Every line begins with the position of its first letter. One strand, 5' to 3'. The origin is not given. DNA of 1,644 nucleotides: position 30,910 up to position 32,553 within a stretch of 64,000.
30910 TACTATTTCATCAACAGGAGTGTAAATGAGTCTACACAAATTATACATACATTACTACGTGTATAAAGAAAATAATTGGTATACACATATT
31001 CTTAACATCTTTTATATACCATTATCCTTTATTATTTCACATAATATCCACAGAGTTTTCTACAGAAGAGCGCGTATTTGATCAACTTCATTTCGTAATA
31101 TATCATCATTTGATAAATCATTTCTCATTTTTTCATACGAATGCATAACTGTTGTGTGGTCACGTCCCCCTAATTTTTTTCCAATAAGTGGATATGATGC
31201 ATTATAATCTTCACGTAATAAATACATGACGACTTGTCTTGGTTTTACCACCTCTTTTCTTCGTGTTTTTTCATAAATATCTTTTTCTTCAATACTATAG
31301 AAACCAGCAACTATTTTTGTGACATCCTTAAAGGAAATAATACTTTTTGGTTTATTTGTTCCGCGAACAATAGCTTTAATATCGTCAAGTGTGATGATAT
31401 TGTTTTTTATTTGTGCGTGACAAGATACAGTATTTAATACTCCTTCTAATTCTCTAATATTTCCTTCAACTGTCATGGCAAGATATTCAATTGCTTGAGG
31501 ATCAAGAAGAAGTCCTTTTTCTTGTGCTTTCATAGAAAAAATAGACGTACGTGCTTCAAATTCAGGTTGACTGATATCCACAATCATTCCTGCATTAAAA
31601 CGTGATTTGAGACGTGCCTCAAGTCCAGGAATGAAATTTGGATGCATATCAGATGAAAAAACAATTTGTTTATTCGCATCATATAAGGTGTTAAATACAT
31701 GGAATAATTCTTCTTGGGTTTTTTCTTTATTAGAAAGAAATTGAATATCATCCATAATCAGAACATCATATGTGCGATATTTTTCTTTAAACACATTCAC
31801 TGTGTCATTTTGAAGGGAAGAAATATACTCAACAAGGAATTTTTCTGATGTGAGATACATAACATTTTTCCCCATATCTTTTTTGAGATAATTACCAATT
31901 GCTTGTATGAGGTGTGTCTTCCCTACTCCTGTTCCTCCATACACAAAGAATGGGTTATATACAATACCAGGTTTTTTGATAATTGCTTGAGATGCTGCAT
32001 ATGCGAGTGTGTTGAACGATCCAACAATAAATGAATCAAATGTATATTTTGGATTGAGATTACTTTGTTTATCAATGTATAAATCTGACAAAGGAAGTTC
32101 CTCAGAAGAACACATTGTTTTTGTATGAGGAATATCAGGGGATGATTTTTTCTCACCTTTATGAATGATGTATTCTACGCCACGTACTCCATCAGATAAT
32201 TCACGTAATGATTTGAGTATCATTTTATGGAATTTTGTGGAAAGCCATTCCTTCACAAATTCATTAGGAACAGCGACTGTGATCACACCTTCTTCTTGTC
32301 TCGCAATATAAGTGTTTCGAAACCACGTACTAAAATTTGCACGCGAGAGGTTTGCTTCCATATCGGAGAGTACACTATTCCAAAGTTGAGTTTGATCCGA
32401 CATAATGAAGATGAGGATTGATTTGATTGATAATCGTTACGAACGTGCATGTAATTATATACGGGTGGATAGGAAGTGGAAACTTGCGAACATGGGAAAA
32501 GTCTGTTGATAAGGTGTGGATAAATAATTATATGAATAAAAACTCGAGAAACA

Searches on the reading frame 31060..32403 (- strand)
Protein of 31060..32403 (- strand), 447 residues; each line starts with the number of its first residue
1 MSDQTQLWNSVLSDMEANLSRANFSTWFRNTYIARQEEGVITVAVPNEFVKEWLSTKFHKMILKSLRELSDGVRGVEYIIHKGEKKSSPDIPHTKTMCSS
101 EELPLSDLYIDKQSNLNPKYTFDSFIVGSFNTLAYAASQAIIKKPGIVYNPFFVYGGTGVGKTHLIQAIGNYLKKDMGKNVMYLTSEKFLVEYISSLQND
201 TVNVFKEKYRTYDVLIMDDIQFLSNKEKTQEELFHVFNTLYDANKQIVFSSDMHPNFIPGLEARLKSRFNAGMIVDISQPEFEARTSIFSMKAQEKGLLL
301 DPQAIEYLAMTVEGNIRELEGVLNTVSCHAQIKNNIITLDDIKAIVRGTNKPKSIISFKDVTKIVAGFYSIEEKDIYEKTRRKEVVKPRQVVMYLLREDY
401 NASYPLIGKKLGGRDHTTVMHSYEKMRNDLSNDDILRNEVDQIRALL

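Call 59: search_protein_families(library=ncbifam, proteins=[window:31060-32403:-], max_evalue=0.01)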
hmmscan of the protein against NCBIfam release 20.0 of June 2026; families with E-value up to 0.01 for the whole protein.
window:31060-32403:- (447 aa): 29 families (the best 25 are shown)
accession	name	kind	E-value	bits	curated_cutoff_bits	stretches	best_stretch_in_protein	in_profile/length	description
TIGR00362.1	DnaA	equivalog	3e-145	484.6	343.9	1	8-445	1-435/437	chromosomal replication initiator protein DnaA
NF001154.0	PRK00149.3-3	equivalog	2e-98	330.4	410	1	11-444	14-455/462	chromosomal replication initiator protein DnaA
NF009087.0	PRK12422.1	equivalog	4.4e-62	210.7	657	1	110-435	98-430/455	chromosomal replication initiator protein DnaA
TIGR03420.1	DnaA_homol_Hda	equivalog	1.3e-28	100.1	194.8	1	116-343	8-222/226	DnaA regulatory inactivator Hda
NF038214.1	IS21_help_AAA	equivalog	3.7e-15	56.2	200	1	153-250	94-190/232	IS21-like element helper ATPase IstB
NF005304.0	PRK06835.1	equivalog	2.7e-13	49.7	215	1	151-257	185-292/330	ATP-binding protein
NF005992.0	PRK08116.1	subfamily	1.6e-11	43.9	189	1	120-294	82-261/269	hypothetical protein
NF006571.0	PRK09087.1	equivalog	4.5e-10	39.7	297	1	214-338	91-212/228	DnaA regulatory inactivator HdaA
NF005149.0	PRK06620.1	equivalog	7.7e-10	38.4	316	1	117-348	11-216/221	hypothetical protein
NF005206.0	PRK06672.1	equivalog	1.4e-09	37.4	416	1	8-95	5-91/341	hypothetical protein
NF006505.0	PRK08939.1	equivalog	2.6e-09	36.8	228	1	151-220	158-226/306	primosomal protein DnaI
TIGR01128.2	holA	equivalog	3.5e-09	36.4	80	1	214-349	62-194/316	DNA polymerase III subunit delta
NF005982.0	PRK08084.1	equivalog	6.6e-09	35.7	268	1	120-343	19-230/235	DnaA inactivator Hda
NF005378.0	PRK06921.1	subfamily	1.2e-08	34.3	207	1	150-268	118-239/266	hypothetical protein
NF006616.1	PRK09183.1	subfamily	1.2e-07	31.3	300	1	154-250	105-201/253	IS21-like element helper ATPase IstB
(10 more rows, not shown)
